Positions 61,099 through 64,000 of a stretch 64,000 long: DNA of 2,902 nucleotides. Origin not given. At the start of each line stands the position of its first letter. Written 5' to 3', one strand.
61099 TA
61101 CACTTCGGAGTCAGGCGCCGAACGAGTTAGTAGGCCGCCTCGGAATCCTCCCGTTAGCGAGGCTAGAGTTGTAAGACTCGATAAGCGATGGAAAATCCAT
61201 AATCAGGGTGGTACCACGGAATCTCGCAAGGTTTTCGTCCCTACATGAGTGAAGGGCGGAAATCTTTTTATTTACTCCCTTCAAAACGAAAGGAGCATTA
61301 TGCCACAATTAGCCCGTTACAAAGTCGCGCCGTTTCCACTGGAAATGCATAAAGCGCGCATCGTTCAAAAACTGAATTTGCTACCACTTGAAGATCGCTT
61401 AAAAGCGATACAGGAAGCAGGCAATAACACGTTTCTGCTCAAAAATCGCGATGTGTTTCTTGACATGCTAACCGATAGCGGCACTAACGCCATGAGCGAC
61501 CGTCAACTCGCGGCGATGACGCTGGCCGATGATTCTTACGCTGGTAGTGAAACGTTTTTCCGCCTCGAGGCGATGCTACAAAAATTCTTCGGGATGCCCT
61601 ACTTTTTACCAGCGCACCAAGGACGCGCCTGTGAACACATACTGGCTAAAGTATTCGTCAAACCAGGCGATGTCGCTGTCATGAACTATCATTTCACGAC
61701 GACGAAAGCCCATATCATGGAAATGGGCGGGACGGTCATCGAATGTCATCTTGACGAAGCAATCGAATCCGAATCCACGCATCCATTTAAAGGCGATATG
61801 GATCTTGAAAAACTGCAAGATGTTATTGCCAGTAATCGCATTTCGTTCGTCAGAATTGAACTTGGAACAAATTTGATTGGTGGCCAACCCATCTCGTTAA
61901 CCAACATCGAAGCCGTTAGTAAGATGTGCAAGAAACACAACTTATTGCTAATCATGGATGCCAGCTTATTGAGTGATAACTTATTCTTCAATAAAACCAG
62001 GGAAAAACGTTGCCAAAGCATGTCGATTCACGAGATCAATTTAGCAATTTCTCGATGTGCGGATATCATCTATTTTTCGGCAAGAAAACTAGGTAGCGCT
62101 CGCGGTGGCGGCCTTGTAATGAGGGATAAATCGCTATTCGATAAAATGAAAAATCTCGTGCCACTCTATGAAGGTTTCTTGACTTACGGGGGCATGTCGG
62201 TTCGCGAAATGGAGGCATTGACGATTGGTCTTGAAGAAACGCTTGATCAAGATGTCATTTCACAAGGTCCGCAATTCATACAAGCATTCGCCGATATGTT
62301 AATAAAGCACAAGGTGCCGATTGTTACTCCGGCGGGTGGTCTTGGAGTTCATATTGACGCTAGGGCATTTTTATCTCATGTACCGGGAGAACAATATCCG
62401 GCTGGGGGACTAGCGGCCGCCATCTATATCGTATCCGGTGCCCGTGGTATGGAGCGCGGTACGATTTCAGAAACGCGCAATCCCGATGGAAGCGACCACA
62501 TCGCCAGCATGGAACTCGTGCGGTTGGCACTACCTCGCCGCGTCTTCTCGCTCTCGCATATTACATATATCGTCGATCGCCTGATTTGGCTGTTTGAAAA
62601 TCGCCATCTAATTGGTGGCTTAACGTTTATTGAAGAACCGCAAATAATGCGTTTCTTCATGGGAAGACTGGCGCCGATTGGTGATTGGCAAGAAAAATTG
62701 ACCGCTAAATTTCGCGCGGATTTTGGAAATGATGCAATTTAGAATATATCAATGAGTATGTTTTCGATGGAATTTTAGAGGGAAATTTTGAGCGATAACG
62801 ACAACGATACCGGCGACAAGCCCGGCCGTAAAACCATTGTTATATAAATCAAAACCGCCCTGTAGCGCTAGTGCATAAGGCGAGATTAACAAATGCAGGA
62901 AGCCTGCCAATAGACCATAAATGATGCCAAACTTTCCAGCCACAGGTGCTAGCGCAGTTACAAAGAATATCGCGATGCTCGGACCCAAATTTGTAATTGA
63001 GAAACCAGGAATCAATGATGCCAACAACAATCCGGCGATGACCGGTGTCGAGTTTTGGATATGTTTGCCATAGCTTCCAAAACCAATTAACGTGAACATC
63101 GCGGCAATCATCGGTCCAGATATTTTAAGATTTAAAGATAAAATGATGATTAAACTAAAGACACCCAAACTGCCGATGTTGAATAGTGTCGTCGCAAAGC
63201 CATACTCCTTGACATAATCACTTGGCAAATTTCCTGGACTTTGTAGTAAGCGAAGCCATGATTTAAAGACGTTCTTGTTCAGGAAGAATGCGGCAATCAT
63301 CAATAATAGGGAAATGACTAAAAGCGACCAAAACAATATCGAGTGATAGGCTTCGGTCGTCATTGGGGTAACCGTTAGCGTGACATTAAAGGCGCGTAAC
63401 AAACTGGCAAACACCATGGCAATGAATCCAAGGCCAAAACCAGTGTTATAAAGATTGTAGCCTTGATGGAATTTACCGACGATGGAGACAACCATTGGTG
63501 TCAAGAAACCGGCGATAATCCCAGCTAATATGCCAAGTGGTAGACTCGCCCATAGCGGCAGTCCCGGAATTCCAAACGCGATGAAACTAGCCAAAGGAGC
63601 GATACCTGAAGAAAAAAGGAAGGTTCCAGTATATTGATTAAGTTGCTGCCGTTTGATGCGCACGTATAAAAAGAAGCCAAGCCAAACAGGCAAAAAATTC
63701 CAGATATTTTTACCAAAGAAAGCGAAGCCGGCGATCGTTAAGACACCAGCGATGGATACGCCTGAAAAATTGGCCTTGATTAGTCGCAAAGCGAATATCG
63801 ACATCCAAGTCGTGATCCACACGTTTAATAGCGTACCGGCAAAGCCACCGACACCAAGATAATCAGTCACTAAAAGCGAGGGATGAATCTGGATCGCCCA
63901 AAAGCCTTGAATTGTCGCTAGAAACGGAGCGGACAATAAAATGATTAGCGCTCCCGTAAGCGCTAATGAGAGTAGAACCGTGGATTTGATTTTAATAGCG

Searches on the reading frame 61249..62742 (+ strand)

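Call 83: search_protein_families(library=pfam, proteins=[window:61249-62742:+], max_evalue=0.001)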
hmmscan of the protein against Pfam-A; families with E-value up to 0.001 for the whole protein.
window:61249-62742:+ (497 aa): 1 family
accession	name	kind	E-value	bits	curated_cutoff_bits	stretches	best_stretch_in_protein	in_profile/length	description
PF01212.27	Beta_elim_lyase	-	5.3e-45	154.4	27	1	72-441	1-285/288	Beta-eliminating lyase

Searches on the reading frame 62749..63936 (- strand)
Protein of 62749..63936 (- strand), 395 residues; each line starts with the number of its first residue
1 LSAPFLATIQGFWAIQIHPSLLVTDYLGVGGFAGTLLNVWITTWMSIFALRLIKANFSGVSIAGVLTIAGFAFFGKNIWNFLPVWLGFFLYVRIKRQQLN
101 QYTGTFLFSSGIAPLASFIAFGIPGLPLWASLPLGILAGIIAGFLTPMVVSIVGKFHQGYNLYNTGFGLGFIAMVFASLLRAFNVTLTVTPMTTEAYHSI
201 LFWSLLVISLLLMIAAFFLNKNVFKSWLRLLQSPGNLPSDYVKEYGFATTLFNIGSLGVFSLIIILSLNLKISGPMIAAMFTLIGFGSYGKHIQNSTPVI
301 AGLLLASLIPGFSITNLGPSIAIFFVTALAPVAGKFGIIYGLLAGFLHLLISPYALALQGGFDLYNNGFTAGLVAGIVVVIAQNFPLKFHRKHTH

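Call 83: search_protein_families(library=pfam, proteins=[window:62749-63936:-], max_evalue=0.001)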
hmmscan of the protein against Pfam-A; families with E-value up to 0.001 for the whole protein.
window:62749-63936:- (395 aa): 1 family
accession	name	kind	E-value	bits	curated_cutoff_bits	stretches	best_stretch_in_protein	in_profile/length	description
PF07613.16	DUF1576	-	9.2e-92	305.9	25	2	8-181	5-177/178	Protein of unknown function (DUF1576)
